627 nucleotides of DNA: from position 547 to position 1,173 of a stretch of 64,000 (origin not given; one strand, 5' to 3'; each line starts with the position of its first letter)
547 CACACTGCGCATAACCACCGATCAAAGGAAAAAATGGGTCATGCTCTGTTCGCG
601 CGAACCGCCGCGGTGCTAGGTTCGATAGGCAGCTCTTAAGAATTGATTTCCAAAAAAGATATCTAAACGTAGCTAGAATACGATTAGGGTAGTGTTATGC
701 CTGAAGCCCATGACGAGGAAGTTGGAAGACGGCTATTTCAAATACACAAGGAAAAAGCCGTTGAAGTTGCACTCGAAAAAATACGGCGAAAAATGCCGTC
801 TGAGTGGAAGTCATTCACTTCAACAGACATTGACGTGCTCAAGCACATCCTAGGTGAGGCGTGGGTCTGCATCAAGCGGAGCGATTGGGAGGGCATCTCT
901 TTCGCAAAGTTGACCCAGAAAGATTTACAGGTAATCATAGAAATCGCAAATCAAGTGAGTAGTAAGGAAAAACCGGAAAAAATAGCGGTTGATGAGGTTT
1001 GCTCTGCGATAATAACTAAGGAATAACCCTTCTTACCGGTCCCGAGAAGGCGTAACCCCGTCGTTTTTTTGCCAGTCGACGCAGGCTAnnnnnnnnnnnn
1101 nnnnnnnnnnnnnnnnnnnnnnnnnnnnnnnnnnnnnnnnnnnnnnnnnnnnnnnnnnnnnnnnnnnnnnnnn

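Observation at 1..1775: Two A/V-type ATPase D-subunit genes arranged tail to tail, pointing to a second rotary ATPase operon entering the window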

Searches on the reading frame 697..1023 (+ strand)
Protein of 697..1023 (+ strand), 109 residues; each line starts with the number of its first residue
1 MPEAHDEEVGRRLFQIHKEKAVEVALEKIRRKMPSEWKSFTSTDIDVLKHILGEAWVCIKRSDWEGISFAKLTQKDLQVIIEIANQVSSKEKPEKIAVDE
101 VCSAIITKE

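Call 5: find_encoding_contigs(protein=window:697-1023:+, flank=10000, max_places=6)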
Protein window:697-1023:+ (109 aa): 23 contigs read that carry it; 4 places shown.
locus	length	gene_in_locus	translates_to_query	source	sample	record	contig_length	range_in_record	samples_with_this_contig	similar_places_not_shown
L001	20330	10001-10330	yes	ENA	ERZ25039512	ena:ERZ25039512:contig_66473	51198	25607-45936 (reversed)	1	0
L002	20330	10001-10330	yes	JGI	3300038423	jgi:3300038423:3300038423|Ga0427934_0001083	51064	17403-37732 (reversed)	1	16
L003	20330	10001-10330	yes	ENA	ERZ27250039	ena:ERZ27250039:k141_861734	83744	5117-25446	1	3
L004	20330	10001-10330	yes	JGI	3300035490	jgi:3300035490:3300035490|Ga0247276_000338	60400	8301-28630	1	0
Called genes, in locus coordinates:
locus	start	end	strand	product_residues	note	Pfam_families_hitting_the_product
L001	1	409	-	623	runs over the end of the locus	PF00111:Fer2, PF17650:RACo_linker, PF17651:Raco_middle, PF14574:RACo_C_ter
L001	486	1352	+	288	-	PF00809:Pterin_bind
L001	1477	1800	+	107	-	-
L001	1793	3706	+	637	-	PF01496:V_ATPase_I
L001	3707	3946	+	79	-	PF00137:ATP-synt_C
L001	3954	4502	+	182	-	PF01991:vATP-synt_E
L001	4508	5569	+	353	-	PF01992:vATP-synt_AC39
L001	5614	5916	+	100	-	PF01990:ATP-synt_F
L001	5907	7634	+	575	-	PF02874:ATP-synt_ab_N, PF16886:ATP-synt_ab_Xtn, PF00006:ATP-synt_ab, PF22919:ATP-synt_VA_C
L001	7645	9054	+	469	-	PF02874:ATP-synt_ab_N, PF00006:ATP-synt_ab, PF22919:ATP-synt_VA_C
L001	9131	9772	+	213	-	PF01813:ATP-synt_D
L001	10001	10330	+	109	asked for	-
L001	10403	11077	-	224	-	PF01813:ATP-synt_D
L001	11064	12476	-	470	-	PF02874:ATP-synt_ab_N, PF09378:HAS-barrel (weak), PF00006:ATP-synt_ab, PF22919:ATP-synt_VA_C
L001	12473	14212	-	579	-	PF02874:ATP-synt_ab_N, PF16886:ATP-synt_ab_Xtn, PF00006:ATP-synt_ab, PF22919:ATP-synt_VA_C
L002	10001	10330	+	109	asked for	-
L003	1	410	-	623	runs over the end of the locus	PF00111:Fer2, PF17650:RACo_linker, PF17651:Raco_middle, PF14574:RACo_C_ter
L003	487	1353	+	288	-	PF00809:Pterin_bind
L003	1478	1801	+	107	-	-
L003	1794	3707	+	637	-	PF01496:V_ATPase_I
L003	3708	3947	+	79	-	PF00137:ATP-synt_C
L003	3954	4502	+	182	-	PF01991:vATP-synt_E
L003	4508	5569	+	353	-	PF01992:vATP-synt_AC39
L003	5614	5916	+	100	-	PF01990:ATP-synt_F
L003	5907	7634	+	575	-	PF02874:ATP-synt_ab_N, PF16886:ATP-synt_ab_Xtn, PF00006:ATP-synt_ab, PF22919:ATP-synt_VA_C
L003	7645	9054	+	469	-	PF02874:ATP-synt_ab_N, PF00006:ATP-synt_ab, PF22919:ATP-synt_VA_C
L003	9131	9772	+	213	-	PF01813:ATP-synt_D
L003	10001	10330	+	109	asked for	-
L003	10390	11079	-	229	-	PF01813:ATP-synt_D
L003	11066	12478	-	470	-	PF02874:ATP-synt_ab_N, PF09378:HAS-barrel (weak), PF00006:ATP-synt_ab, PF22919:ATP-synt_VA_C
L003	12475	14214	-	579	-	PF02874:ATP-synt_ab_N, PF16886:ATP-synt_ab_Xtn, PF00006:ATP-synt_ab, PF22919:ATP-synt_VA_C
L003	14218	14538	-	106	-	PF01990:ATP-synt_F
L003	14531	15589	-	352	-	PF01992:vATP-synt_AC39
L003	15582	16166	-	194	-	PF01991:vATP-synt_E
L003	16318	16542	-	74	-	PF00137:ATP-synt_C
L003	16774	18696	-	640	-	PF01496:V_ATPase_I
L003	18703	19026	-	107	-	PF16999:V-ATPase_G_2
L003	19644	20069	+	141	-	PF00571:CBS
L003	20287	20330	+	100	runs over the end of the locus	PF07747:MTH865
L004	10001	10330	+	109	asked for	-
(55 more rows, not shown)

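Call 6: search_protein_families(library=pfam, proteins=[window:697-1023:+])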
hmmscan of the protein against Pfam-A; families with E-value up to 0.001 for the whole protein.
window:697-1023:+ (109 aa): 0 families

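Call 14: search_protein_families(library=ncbifam, proteins=[L003:5907-7631:+, L003:7645-9051:+, L003:3708-3944:+, L003:1794-3704:+, L003:9131-9769:+], max_evalue=0.00001)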
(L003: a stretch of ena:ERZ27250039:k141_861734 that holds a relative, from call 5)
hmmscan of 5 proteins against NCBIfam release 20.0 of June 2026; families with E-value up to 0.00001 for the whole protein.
L003:5907-7631:+ (575 aa): 32 families (the best 25 are shown)
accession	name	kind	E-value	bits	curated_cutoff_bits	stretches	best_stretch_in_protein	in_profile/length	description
TIGR01043.1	ATP_syn_A_arch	equivalog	3e-294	976.9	972.15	1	6-574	2-579/580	ATP synthase subunit A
NF003220.0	PRK04192.1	subfamily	4.6e-273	906.9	470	1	4-572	2-578/588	V-type ATP synthase subunit A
NF011287.0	PRK14698.1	equivalog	1.8e-241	804.2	1238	2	237-560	670-995/1017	V-type ATP synthase subunit A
TIGR01042.1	V-ATPase_V1_A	equivalog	1.5e-216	720.6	779.9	1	6-553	2-560/591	V-type ATPase subunit A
TIGR02546.1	III_secr_ATP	equivalog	3e-53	181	604.75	2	177-500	97-404/423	type III secretion system ATPase SctN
TIGR01026.1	fliI_yscN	subfamily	6.9e-50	170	379.5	2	202-469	142-393/440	FliI/YscN family ATPase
TIGR03497.1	FliI_clade2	equivalog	3.5e-48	164.6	629.8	2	177-500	90-395/413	flagellar protein export ATPase FliI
TIGR03496.1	FliI_clade1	equivalog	3.5e-47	161.1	619.1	2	170-505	83-402/414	flagellar protein export ATPase FliI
TIGR03498.1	FliI_clade3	equivalog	2.4e-43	148.4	587.45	1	186-472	102-372/418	flagellar protein export ATPase FliI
NF005295.0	PRK06820.1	equivalog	9e-43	146.8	690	2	187-502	126-423/440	EscN/YscN/HrcN family type III secretion system ATPase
NF003235.0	PRK04196.1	subfamily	3.2e-41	141.5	349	1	238-521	166-438/462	V-type ATP synthase subunit B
TIGR01039.1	atpD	equivalog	6.2e-41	140.6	462.85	1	176-505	96-412/462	F0F1 ATP synthase subunit beta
NF005391.0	PRK06936.1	equivalog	7.6e-41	140.3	657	1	158-496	92-417/439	type III secretion system ATPase SctN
NF006575.0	PRK09099.1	subfamily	1.7e-38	132.5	706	1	177-517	118-436/443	type III secretion system ATPase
NF006012.0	PRK08149.1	equivalog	4.4e-35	121.4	594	1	201-475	132-387/431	type III secretion system ATPase SctN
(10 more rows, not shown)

L003:7645-9051:+ (469 aa): 32 families (the best 25 are shown)
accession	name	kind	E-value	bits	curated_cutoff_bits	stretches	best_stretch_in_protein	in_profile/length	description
TIGR01041.1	ATP_syn_B_arch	equivalog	3.4e-255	846.6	844.65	1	3-458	1-457/458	ATP synthase subunit B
NF003235.0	PRK04196.1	subfamily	9.9e-240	796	349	1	1-457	3-460/462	V-type ATP synthase subunit B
TIGR01040.1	V-ATPase_V1_B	equivalog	4.4e-200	665.1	804.65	1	3-455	1-463/467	V-type ATPase subunit B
NF002555.0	PRK02118.1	equivalog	4.3e-116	388.2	431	1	2-455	3-433/436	V-type ATP synthase subunit B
TIGR03496.1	FliI_clade1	equivalog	1.4e-62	211.9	619.1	1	26-425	21-408/414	flagellar protein export ATPase FliI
TIGR01026.1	fliI_yscN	subfamily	9.3e-60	202.6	379.5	1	6-426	26-433/440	FliI/YscN family ATPase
TIGR03498.1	FliI_clade3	equivalog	1.3e-57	195.3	587.45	1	27-423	24-409/418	flagellar protein export ATPase FliI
TIGR02546.1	III_secr_ATP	equivalog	2.2e-56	191.4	604.75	1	7-426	9-416/423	type III secretion system ATPase SctN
TIGR03497.1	FliI_clade2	equivalog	6.7e-56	190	629.8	1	23-426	18-407/413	flagellar protein export ATPase FliI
NF005391.0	PRK06936.1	equivalog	1.8e-51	175.4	657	1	46-426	66-432/439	type III secretion system ATPase SctN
NF006575.0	PRK09099.1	subfamily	1.1e-47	162.8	706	1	8-374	31-383/443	type III secretion system ATPase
NF006290.1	PRK08472.1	equivalog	2.8e-47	161.5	644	1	25-360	39-366/433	flagellar protein export ATPase FliI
NF009884.0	PRK13343.1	equivalog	8.4e-47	159.9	554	1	3-384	29-398/507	F0F1 ATP synthase subunit alpha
NF005295.0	PRK06820.1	equivalog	1.3e-45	156.2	690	1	42-426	64-433/440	EscN/YscN/HrcN family type III secretion system ATPase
TIGR01039.1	atpD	equivalog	1.2e-41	143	462.85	1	48-406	50-399/462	F0F1 ATP synthase subunit beta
NF003220.0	PRK04192.1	subfamily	1.6e-40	139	470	2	118-413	203-503/588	V-type ATP synthase subunit A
TIGR01043.1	ATP_syn_A_arch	equivalog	4.3e-33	114.6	972.15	1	120-414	202-503/580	ATP synthase subunit A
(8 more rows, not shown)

L003:3708-3944:+ (79 aa): 6 families
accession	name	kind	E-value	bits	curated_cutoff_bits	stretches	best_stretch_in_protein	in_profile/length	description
NF004913.0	PRK06271.1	equivalog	8.9e-12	44.8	211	1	7-73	77-142/220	V-type ATP synthase subunit K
NF011483.0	PRK14893.1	equivalog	4.2e-11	43.1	188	1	5-73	6-74/162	V-type ATP synthase subunit K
NF004888.0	PRK06251.1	equivalog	7.9e-10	38.8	101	1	10-75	36-101/102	V-type ATP synthase subunit K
NF006219.0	PRK08344.1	equivalog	4e-09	36.4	108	1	3-74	2-70/161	V-type ATP synthase subunit K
NF005124.0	PRK06558.1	equivalog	5e-09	36.1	127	1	6-73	13-80/159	V-type ATP synthase subunit K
NF007200.0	PRK09621.1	equivalog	4.6e-07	29.9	108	1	11-71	6-66/141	ATP synthase subunit C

L003:1794-3704:+ (637 aa): 9 families
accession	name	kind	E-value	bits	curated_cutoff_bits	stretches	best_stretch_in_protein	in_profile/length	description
NF004430.0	PRK05771.2-4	equivalog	2.7e-216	720.1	670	1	1-636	1-646/646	V-type ATP synthase subunit I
NF004428.0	PRK05771.2-1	equivalog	3.5e-113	379.1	766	1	86-636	108-678/680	V-type ATP synthase subunit I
NF004432.0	PRK05771.3-1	equivalog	3.5e-83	280.1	1044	2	1-378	1-368/643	V-type ATP synthase subunit I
NF004434.0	PRK05771.3-3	equivalog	1.2e-62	212.4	777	1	4-627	4-675/686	V-type ATP synthase subunit I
NF004427.0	PRK05771.1-1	equivalog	2.5e-50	171.9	942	1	192-634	225-657/668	V-type ATP synthase subunit I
NF004429.0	PRK05771.2-2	equivalog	4.4e-35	121.5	799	1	211-628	178-604/608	V-type ATP synthase subunit I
NF004431.0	PRK05771.2-5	equivalog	2e-27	96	851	2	215-415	181-382/649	V-type ATP synthase subunit I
NF004433.0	PRK05771.3-2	equivalog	2.7e-23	82.2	1173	2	4-432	4-432/701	V-type ATP synthase subunit I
NF004435.0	PRK05771.3-4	equivalog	2.9e-23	82.1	1410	2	94-434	95-436/701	V-type ATP synthase subunit I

L003:9131-9769:+ (213 aa): 7 families
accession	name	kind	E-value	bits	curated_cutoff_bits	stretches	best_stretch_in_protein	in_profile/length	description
NF001542.0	PRK00373.1-1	equivalog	1.7e-91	305.4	261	1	1-210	1-210/212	V-type ATP synthase subunit D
NF001545.0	PRK00373.1-4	equivalog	3.6e-65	219.8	226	1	3-210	6-213/216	V-type ATP synthase subunit D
TIGR00309.1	V_ATPase_subD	subfamily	3.7e-59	199.8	72.25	1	4-208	2-207/209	V-type ATP synthase subunit D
NF001543.0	PRK00373.1-2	equivalog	2.8e-35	121.9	290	1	3-206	3-207/212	V-type ATP synthase subunit D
NF001546.0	PRK00373.1-5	equivalog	2.3e-29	102.6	334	1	1-204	1-207/207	V-type ATP synthase subunit D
NF001544.0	PRK00373.1-3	equivalog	3.1e-25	89.3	253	1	3-209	5-209/216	V-type ATP synthase subunit D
NF002565.0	PRK02195.1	equivalog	8.7e-08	32.1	189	1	5-211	4-200/204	V-type ATP synthase subunit D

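Call 27: find_homologous_proteins(query=L003:5907-7631:+, max_evalue=1e-50)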
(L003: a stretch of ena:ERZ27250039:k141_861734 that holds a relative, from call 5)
Query L003:5907-7631:+ (575 aa): 8000 proteins with E <= 1e-50 among 8000 candidates; the best 120 are listed.
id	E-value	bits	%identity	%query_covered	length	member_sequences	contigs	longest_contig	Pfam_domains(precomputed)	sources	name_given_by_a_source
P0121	0.0e+0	1293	100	100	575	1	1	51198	PF16886.12,PF02874.30,PF00006.32,PF22919.2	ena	-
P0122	0.0e+0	1292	100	100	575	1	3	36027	PF16886.12,PF02874.30,PF00006.32,PF22919.2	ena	-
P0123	0.0e+0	1291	100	100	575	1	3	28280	PF16886.12,PF02874.30,PF00006.32,PF22919.2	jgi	jgi:V/A-type H+-transporting ATPase subunit A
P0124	0.0e+0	1282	99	100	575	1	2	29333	PF16886.12,PF02874.30,PF00006.32,PF22919.2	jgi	jgi:V/A-type H+-transporting ATPase subunit A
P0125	0.0e+0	1279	98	100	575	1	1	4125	PF16886.12,PF02874.30,PF00006.32,PF22919.2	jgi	-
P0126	0.0e+0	1277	98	100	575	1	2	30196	PF16886.12,PF02874.30,PF00006.32,PF22919.2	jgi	jgi:V/A-type H+-transporting ATPase subunit A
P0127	0.0e+0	1272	98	100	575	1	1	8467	PF16886.12,PF02874.30,PF00006.32,PF22919.2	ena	-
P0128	0.0e+0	1271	98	100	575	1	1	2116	PF16886.12,PF02874.30,PF00006.32,PF22919.2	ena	-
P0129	0.0e+0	1269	98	100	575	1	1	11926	PF16886.12,PF02874.30,PF00006.32,PF22919.2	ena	-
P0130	0.0e+0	1267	97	100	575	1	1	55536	PF16886.12,PF02874.30,PF00006.32,PF22919.2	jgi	-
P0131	0.0e+0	1267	97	100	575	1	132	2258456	PF16886.12,PF02874.30,PF00006.32,PF22919.2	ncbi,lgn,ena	ncbi:MAG: V-type ATP synthase subunit A [Halobacteriota archaeon]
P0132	0.0e+0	1265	97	100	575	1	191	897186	PF16886.12,PF02874.30,PF00006.32,PF22919.2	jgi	jgi:V/A-type H+-transporting ATPase subunit A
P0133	0.0e+0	1265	97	100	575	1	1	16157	PF16886.12,PF02874.30,PF00006.32,PF22919.2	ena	-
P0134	0.0e+0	1264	97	100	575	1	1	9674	PF16886.12,PF02874.30,PF00006.32,PF22919.2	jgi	-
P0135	0.0e+0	1263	97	100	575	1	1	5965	PF16886.12,PF02874.30,PF00006.32,PF22919.2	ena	-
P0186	0.0e+0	1114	83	100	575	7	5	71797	PF16886.12,PF02874.30,PF00006.32,PF22919.2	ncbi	ncbi:MAG: V-type ATP synthase subunit A [Halobacteriota archaeon]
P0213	9.1e-282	954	73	100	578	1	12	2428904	PF16886.12,PF02874.30,PF00006.32,PF22919.2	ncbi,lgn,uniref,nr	ncbi:ATP synthase, A subunit [Methanomethylovorans hollandica DSM 15978]|uniref:A-type ATP synthase 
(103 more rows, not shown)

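Call 38: find_encoding_contigs(protein=P0213, flank=10000, max_places=1)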
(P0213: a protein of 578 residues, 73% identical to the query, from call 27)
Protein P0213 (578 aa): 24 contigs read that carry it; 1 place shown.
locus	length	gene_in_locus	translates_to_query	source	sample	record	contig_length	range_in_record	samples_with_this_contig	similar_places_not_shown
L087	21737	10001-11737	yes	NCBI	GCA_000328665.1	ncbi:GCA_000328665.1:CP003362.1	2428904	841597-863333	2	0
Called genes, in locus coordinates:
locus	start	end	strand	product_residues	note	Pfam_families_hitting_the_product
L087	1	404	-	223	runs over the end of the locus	PF13241:NAD_binding_7, PF14824:Sirohm_synth_M (weak)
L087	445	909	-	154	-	PF22451:NirdL-like_HTH, PF17805:AsnC_trans_reg2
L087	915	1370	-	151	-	PF13404:HTH_AsnC-type (faint), PF22451:NirdL-like_HTH, PF17805:AsnC_trans_reg2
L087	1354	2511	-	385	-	PF13353:Fer4_12, PF04055:Radical_SAM, PF13186:SPASM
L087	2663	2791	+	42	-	-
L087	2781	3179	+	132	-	PF03100:CcmE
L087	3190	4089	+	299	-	PF00348:polyprenyl_synt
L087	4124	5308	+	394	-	PF04055:Radical_SAM, PF13186:SPASM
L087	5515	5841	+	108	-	-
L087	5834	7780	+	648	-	PF01496:V_ATPase_I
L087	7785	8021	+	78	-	PF00137:ATP-synt_C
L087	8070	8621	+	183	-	PF01991:vATP-synt_E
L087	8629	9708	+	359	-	PF01992:vATP-synt_AC39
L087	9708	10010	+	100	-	PF01990:ATP-synt_F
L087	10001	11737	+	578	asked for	PF02874:ATP-synt_ab_N, PF16886:ATP-synt_ab_Xtn, PF00006:ATP-synt_ab, PF22919:ATP-synt_VA_C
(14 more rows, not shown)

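Call 52: find_encoding_contigs(protein=P0186, flank=10000, max_places=2)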
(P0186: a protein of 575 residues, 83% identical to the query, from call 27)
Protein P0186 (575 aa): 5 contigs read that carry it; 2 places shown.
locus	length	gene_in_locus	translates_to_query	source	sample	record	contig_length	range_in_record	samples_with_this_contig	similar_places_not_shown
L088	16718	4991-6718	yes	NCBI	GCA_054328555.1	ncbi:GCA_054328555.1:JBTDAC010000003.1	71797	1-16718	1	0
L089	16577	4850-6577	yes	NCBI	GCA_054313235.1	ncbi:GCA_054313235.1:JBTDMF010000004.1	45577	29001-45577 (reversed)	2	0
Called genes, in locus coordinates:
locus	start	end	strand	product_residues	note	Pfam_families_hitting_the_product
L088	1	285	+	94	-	?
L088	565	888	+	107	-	-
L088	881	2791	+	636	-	PF01496:V_ATPase_I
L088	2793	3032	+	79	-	PF00137:ATP-synt_C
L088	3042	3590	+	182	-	PF01991:vATP-synt_E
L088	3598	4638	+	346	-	PF01992:vATP-synt_AC39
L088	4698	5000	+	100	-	PF01990:ATP-synt_F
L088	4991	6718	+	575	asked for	PF02874:ATP-synt_ab_N, PF16886:ATP-synt_ab_Xtn, PF00006:ATP-synt_ab, PF22919:ATP-synt_VA_C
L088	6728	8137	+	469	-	PF02874:ATP-synt_ab_N, PF00006:ATP-synt_ab, PF22919:ATP-synt_VA_C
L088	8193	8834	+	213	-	PF01813:ATP-synt_D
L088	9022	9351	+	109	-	-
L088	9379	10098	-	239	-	PF01813:ATP-synt_D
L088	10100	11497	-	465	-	PF02874:ATP-synt_ab_N, PF09378:HAS-barrel (faint), PF00006:ATP-synt_ab, PF22919:ATP-synt_VA_C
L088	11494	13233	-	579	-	PF02874:ATP-synt_ab_N, PF16886:ATP-synt_ab_Xtn, PF00006:ATP-synt_ab, PF22919:ATP-synt_VA_C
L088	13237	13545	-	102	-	PF01990:ATP-synt_F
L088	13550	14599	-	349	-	PF01992:vATP-synt_AC39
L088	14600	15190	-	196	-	PF01991:vATP-synt_E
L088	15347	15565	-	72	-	PF00137:ATP-synt_C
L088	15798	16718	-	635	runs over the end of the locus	PF01496:V_ATPase_I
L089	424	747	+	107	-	-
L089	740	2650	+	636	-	PF01496:V_ATPase_I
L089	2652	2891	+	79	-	PF00137:ATP-synt_C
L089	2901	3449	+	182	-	PF01991:vATP-synt_E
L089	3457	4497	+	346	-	PF01992:vATP-synt_AC39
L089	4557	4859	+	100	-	PF01990:ATP-synt_F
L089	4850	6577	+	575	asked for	PF02874:ATP-synt_ab_N, PF16886:ATP-synt_ab_Xtn, PF00006:ATP-synt_ab, PF22919:ATP-synt_VA_C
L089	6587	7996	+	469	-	PF02874:ATP-synt_ab_N, PF00006:ATP-synt_ab, PF22919:ATP-synt_VA_C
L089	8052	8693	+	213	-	PF01813:ATP-synt_D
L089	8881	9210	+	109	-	-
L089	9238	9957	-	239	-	PF01813:ATP-synt_D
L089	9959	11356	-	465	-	PF02874:ATP-synt_ab_N, PF09378:HAS-barrel (faint), PF00006:ATP-synt_ab, PF22919:ATP-synt_VA_C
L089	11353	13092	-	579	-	PF02874:ATP-synt_ab_N, PF16886:ATP-synt_ab_Xtn, PF00006:ATP-synt_ab, PF22919:ATP-synt_VA_C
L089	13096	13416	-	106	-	PF01990:ATP-synt_F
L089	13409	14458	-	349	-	PF01992:vATP-synt_AC39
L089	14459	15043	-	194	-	PF01991:vATP-synt_E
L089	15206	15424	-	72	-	PF00137:ATP-synt_C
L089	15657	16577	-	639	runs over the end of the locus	PF01496:V_ATPase_I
